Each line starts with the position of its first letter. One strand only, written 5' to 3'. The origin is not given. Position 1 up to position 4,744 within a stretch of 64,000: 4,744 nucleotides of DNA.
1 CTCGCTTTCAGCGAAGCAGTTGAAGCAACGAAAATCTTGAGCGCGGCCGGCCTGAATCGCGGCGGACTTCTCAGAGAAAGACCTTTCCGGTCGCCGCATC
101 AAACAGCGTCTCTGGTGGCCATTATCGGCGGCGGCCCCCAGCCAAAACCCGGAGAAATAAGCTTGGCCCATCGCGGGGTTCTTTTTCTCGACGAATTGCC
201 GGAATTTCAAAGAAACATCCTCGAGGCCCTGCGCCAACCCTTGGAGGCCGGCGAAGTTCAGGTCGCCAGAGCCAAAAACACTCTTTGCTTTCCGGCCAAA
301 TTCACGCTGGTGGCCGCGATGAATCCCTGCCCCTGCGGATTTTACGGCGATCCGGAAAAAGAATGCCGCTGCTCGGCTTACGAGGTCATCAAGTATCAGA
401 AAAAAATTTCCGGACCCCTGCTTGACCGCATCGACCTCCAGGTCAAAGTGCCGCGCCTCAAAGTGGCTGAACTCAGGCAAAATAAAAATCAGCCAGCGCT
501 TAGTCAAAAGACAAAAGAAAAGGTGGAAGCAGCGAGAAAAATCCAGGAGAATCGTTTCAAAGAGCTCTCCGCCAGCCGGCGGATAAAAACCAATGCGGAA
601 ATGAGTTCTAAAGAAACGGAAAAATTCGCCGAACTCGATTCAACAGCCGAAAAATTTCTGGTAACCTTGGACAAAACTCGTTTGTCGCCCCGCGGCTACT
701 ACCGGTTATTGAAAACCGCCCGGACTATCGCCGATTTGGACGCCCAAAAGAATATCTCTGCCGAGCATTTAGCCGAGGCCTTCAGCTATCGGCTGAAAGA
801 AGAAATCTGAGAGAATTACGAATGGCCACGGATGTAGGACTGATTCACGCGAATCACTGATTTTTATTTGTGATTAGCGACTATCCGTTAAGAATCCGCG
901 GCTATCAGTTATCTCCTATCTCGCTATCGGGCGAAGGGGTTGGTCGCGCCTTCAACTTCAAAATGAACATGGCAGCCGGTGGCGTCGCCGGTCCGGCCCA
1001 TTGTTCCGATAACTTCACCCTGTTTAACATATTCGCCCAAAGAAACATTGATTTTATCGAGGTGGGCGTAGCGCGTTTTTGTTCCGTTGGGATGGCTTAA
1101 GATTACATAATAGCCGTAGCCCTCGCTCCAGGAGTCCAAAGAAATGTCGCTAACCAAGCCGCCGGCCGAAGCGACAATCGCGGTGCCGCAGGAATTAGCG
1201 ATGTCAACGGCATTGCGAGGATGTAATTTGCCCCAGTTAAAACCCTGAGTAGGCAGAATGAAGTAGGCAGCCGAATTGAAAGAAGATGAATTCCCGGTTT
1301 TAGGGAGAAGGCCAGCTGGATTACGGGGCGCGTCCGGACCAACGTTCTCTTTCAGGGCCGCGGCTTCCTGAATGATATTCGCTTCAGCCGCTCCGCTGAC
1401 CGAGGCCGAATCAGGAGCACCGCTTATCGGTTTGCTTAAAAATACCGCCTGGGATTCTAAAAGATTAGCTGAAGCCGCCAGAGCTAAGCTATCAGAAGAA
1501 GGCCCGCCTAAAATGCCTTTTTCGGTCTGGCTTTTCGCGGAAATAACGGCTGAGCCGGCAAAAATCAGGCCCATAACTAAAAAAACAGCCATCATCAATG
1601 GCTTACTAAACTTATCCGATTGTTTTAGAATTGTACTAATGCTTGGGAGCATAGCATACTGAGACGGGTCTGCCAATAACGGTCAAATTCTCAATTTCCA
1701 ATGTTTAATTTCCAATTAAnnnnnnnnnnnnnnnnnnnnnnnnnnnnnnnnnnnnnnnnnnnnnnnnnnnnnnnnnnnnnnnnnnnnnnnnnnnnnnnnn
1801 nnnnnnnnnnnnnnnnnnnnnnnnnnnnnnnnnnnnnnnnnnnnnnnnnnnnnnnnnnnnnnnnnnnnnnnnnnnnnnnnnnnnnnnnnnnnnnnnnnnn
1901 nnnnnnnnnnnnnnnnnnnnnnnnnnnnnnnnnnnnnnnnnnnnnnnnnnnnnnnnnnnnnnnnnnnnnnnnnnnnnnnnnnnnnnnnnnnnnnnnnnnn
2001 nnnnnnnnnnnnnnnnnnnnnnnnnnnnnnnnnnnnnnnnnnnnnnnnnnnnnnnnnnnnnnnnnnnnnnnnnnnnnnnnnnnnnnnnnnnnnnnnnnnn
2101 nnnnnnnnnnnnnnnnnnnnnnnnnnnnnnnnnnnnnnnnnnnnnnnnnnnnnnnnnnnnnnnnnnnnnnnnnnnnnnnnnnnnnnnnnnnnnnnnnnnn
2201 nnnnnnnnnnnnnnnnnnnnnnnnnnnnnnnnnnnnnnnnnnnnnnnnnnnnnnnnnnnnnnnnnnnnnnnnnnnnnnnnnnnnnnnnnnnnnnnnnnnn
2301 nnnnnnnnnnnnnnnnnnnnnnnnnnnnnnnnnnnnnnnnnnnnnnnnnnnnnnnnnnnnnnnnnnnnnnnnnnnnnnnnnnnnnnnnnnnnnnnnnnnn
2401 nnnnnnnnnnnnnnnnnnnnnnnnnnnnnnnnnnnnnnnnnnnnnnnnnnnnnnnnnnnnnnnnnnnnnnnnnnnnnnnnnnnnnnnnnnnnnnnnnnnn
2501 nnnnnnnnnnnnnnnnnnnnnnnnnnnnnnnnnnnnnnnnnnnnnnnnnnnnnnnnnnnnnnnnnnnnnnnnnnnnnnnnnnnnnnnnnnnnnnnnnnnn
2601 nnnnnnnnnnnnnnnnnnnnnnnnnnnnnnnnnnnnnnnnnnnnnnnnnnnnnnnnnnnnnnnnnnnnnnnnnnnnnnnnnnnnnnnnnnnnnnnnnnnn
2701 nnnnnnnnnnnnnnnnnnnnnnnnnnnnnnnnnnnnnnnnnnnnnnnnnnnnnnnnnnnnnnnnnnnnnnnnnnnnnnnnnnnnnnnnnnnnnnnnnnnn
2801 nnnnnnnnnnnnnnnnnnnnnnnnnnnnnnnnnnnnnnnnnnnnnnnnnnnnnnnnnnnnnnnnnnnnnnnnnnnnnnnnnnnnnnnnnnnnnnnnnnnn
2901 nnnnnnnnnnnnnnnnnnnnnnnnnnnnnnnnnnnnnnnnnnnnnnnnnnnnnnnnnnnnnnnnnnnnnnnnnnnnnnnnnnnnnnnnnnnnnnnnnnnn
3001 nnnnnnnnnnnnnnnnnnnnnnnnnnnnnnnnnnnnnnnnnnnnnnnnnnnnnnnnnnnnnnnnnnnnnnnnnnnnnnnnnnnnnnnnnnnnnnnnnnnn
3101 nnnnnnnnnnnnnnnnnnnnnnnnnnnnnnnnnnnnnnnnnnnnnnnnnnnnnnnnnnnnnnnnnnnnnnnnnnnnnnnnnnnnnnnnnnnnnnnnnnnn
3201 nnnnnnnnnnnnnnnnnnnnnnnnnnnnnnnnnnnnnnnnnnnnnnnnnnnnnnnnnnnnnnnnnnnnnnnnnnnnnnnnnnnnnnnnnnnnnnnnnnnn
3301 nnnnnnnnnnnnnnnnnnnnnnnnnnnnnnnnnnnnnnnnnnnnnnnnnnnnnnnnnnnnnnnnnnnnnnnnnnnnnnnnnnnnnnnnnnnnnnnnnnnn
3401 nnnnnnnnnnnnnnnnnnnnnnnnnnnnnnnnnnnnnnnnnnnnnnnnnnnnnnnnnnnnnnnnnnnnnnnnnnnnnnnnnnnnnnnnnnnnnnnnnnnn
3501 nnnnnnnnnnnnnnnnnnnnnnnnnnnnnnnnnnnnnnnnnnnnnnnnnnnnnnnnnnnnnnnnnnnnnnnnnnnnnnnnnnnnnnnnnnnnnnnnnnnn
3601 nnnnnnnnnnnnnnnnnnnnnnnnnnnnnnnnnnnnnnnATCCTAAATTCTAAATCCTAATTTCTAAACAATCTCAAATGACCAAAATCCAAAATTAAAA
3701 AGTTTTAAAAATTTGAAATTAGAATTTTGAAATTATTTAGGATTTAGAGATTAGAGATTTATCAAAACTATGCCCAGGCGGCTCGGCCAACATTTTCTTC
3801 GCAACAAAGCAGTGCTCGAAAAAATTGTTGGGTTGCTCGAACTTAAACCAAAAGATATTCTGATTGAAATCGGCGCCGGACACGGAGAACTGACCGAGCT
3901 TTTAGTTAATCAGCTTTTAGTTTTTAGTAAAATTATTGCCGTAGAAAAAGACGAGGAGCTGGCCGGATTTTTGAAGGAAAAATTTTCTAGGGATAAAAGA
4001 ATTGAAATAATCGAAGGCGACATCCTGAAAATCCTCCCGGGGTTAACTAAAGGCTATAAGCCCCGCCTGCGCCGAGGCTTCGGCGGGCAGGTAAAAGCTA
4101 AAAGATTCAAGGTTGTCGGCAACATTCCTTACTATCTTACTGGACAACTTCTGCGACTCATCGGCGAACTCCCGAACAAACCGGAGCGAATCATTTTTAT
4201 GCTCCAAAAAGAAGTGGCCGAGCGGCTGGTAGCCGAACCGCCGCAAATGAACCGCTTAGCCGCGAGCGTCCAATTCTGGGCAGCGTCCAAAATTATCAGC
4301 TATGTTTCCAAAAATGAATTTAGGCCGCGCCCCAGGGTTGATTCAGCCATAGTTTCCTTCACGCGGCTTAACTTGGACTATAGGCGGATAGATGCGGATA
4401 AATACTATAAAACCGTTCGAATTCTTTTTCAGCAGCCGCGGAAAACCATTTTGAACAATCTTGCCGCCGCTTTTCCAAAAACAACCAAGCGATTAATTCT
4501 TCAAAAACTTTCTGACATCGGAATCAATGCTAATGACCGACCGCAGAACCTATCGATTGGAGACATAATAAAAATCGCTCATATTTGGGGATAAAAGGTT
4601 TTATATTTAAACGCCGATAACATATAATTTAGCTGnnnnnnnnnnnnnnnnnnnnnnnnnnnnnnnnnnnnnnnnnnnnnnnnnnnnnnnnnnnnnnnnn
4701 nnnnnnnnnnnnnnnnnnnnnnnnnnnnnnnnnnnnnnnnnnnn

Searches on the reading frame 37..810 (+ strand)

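Call 61: search_protein_families(library=pfam, proteins=[window:37-810:+], max_evalue=0.00001)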
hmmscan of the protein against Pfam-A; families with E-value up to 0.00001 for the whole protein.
window:37-810:+ (257 aa): 3 families
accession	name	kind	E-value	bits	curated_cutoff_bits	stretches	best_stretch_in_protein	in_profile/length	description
PF01078.27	Mg_chelatase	-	1.5e-63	214.4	20.3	1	7-145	68-206/207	Magnesium chelatase, subunit ChlI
PF13335.12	Mg_chelatase_C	-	1e-24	87.3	26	1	156-252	4-94/94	Magnesium chelatase, subunit ChlI C-terminal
PF00493.29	MCM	-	7.7e-07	28.9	23.3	1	38-136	114-202/224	MCM P-loop domain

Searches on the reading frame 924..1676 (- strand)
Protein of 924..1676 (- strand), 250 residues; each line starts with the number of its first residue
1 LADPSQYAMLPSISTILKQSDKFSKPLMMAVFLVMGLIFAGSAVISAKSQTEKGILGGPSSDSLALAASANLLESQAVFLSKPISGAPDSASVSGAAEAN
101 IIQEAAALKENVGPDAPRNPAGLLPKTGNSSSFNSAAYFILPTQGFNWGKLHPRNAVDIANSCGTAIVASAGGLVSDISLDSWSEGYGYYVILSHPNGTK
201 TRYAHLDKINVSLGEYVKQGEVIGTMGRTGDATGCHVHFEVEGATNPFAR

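Call 61: search_protein_families(library=pfam, proteins=[window:924-1676:-], max_evalue=0.00001)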
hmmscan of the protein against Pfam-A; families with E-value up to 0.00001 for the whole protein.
window:924-1676:- (250 aa): 1 family
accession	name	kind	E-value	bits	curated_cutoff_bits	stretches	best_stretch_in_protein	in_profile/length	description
PF01551.29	Peptidase_M23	-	8.5e-27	93.6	28.7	1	154-245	3-91/96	Peptidase family M23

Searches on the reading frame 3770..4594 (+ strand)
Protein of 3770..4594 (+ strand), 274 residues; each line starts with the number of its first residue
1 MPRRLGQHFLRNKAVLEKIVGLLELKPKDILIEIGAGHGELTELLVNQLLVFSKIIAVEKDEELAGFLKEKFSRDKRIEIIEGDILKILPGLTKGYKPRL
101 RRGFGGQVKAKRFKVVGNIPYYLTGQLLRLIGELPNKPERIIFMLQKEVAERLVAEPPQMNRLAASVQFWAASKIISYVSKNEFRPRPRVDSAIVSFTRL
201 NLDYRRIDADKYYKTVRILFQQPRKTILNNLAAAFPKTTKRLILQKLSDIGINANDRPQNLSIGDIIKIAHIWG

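Call 61: search_protein_families(library=pfam, proteins=[window:3770-4594:+], max_evalue=0.00001)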
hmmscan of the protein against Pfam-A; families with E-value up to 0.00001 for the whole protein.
window:3770-4594:+ (274 aa): 1 family
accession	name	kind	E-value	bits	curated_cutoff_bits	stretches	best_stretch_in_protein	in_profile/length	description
PF00398.26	RrnaAD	-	5.9e-53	180.1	24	1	3-271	6-259/263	Ribosomal RNA adenine dimethylase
